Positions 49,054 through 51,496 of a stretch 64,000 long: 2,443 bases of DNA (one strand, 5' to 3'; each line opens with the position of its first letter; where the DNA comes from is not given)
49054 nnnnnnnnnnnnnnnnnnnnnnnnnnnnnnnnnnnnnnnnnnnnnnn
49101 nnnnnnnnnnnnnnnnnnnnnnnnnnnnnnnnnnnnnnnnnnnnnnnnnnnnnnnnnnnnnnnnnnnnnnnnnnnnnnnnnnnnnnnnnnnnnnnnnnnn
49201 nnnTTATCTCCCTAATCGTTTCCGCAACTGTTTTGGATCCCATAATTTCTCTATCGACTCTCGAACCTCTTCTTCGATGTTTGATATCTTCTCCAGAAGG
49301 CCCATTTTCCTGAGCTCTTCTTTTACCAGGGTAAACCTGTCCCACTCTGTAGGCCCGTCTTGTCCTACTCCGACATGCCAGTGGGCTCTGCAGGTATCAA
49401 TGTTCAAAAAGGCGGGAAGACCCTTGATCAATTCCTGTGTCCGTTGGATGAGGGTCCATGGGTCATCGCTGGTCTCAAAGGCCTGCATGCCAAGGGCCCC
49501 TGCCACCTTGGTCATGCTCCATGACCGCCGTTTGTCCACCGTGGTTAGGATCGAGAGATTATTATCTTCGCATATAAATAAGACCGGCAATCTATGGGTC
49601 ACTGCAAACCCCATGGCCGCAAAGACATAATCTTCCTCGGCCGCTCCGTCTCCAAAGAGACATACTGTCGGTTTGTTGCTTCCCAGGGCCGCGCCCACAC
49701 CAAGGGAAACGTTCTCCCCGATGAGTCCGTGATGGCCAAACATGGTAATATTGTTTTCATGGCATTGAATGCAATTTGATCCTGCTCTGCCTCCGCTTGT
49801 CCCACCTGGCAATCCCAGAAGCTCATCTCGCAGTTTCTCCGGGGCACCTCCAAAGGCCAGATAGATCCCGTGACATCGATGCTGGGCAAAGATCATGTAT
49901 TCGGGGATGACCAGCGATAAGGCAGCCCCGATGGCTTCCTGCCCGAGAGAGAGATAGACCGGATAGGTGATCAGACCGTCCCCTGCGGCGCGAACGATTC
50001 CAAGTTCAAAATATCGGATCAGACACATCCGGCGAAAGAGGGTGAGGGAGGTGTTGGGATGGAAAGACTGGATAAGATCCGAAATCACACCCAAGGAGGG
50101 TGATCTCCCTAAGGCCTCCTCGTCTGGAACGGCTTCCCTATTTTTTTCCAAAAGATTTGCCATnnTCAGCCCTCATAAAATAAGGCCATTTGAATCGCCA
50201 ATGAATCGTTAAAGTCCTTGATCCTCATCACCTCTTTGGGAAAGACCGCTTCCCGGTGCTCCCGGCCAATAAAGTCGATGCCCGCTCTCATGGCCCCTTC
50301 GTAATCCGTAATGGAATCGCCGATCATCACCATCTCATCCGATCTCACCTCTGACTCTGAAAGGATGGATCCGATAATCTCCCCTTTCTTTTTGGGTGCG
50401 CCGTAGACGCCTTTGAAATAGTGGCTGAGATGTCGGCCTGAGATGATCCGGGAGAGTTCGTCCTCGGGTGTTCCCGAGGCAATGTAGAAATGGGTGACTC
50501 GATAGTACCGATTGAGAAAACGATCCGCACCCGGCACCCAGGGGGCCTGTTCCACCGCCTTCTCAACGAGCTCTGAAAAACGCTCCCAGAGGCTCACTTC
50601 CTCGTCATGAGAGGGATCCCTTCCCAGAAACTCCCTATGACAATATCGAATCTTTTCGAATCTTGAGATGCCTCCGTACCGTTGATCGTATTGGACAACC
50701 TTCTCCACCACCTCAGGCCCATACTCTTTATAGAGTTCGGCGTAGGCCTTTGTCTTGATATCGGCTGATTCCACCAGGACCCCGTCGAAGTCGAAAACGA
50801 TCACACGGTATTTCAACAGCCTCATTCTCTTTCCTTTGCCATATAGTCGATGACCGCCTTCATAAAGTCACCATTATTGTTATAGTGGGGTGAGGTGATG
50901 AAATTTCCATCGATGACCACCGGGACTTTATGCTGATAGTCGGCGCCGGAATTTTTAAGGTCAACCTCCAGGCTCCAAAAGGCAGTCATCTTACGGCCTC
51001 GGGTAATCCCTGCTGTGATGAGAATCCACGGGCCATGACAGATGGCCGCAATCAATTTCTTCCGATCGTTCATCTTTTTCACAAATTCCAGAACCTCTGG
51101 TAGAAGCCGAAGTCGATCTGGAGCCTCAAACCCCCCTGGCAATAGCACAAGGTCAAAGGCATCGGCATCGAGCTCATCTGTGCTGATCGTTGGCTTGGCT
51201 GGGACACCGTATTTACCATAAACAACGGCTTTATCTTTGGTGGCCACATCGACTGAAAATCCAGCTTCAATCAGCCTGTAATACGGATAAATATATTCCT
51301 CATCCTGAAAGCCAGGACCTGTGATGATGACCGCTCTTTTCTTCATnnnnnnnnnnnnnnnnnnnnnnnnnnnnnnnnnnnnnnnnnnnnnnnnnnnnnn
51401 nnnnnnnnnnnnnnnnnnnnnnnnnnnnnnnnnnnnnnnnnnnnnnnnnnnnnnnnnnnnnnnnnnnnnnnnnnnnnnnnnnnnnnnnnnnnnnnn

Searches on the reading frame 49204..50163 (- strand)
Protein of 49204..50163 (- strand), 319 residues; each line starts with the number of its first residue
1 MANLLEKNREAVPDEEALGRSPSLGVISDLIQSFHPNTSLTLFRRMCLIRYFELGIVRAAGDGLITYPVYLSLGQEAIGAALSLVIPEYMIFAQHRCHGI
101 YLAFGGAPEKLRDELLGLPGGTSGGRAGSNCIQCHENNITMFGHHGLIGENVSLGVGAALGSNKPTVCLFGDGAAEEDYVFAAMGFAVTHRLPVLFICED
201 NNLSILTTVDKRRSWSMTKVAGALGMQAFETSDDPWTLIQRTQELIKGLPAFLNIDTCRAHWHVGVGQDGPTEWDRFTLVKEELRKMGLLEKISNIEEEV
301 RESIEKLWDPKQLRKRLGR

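Call 7: search_protein_families(library=pfam, proteins=[window:49204-50163:-], max_evalue=0.001)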
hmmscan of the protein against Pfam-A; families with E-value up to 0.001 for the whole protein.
window:49204-50163:- (319 aa): 2 families
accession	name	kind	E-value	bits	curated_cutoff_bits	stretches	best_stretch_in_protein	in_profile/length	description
PF00676.26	E1_dh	-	1.3e-19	70.7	22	1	45-225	2-186/300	Dehydrogenase E1 component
PF02775.26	TPP_enzyme_C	-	2.6e-05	24.5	21.9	1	137-208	19-89/151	Thiamine pyrophosphate enzyme, C-terminal TPP binding domain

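Call 24: search_protein_families(library=ncbifam, proteins=[window:49204-50163:-], max_evalue=0.00001)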
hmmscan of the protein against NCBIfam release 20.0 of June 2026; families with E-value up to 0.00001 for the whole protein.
window:49204-50163:- (319 aa): 2 families
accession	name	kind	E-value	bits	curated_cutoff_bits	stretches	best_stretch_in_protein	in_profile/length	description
TIGR03182.1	PDH_E1_alph_y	equivalog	4.3e-32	111.3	393.85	1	38-227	3-197/315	pyruvate dehydrogenase (acetyl-transferring) E1 component subunit alpha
TIGR03181.1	PDH_E1_alph_x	equivalog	2.7e-15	56.1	411.35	1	33-228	20-210/341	pyruvate dehydrogenase (acetyl-transferring) E1 component subunit alpha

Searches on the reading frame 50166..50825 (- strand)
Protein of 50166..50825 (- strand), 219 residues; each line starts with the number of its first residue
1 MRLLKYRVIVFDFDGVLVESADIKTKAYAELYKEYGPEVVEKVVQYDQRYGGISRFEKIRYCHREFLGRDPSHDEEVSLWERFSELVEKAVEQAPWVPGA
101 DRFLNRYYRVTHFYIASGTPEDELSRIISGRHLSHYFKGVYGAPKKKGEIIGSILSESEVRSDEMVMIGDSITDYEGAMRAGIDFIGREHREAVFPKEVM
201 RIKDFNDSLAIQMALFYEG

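Call 7: search_protein_families(library=pfam, proteins=[window:50166-50825:-], max_evalue=0.001)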
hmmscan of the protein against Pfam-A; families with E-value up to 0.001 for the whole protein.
window:50166-50825:- (219 aa): 3 families
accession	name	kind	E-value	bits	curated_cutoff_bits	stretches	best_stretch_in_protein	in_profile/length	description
PF13419.12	HAD_2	-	2.4e-15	57.6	23.8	1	9-187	1-177/178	Haloacid dehalogenase-like hydrolase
PF00702.32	Hydrolase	-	1.3e-12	48.9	26.4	1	6-182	1-191/191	haloacid dehalogenase-like hydrolase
PF13242.12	Hydrolase_like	-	3.5e-06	27.3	22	1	149-186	8-46/75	HAD-hyrolase-like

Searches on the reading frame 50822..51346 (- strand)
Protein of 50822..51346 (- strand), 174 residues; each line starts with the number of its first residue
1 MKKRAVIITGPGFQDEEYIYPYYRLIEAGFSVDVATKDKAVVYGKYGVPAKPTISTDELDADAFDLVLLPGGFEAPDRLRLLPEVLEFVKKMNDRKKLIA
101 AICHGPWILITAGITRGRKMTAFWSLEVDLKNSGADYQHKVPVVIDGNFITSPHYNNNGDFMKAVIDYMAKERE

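Call 7: search_protein_families(library=pfam, proteins=[window:50822-51346:-], max_evalue=0.001)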
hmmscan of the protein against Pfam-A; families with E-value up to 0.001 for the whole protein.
window:50822-51346:- (174 aa): 2 families
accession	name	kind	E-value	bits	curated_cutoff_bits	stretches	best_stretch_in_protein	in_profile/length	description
PF01965.30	DJ-1_PfpI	-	6.4e-47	159.9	26.6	1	3-166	1-163/165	DJ-1/PfpI family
PF17124.11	ThiJ_like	-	7.4e-07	29.6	30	0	54-114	75-143/186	ThiJ/PfpI family-like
